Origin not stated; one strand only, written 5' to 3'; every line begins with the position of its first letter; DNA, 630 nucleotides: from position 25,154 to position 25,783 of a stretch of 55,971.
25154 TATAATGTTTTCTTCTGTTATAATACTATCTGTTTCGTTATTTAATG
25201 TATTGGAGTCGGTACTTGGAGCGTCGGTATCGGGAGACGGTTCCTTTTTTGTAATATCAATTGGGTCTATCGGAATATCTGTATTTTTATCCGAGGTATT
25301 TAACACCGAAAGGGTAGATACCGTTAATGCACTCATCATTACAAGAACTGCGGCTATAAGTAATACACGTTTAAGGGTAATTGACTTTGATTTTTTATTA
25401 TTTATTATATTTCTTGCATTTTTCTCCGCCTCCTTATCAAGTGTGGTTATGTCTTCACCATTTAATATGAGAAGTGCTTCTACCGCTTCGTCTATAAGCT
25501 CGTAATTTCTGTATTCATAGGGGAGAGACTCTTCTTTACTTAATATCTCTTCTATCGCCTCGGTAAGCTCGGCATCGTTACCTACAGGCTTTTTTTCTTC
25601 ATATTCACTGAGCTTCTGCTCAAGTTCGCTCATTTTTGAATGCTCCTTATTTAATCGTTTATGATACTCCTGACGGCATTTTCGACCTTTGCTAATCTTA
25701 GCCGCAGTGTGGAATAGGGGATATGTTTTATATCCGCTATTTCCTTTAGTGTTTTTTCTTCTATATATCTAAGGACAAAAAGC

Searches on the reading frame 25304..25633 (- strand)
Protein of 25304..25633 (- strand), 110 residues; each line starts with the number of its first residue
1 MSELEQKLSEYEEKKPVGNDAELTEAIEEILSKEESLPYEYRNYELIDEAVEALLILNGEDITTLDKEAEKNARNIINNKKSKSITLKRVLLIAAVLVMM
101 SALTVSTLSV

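Call 71: find_homologous_proteins(query=window:25304-25633:-, max_evalue=0.001)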
Query window:25304-25633:-: 35 candidates shared short words with the query, none scored E <= 0.001.
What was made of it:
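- On ECF sigma / membrane anti-sigma pair: No homologs were found for the N-terminus alone (call 71).
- Tried and rejected: A search with C's N-terminal 110 aa found nothing (call 71).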

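Call 78: predict_structure(alignment_id=A4)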
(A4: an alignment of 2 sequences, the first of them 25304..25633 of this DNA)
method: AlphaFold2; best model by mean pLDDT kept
length: 110 residues; sequences in the alignment: 2
mean_pLDDT: 59.1   pTM: 0.39
mean pLDDT of the five models: 59.1, 57.9, 57.8, 57.1, 57.0
residues with pLDDT >= 90: 0; 70-90: 36; 50-70: 37; < 50: 37
segments of 3 or more residues with pLDDT < 50: 79-92, 94-110
pLDDT, mean of each block of 10 residues (from residue 1): 58 58 78 77 78 71 53 50 46 46 36
secondary structure, 60 per line:
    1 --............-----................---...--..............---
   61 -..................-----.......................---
elements in order: H3-14 H20-35 H44-57 H62-79 H85-107
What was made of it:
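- On ECF sigma / membrane anti-sigma pair: The AF2 model of C residues 1-110 is helical but of low confidence, pLDDT 59 (call 78).
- Tried and rejected: Its AF2 model is too poor for a fold search (call 78), so the 'anti-sigma' label rests on gene context.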
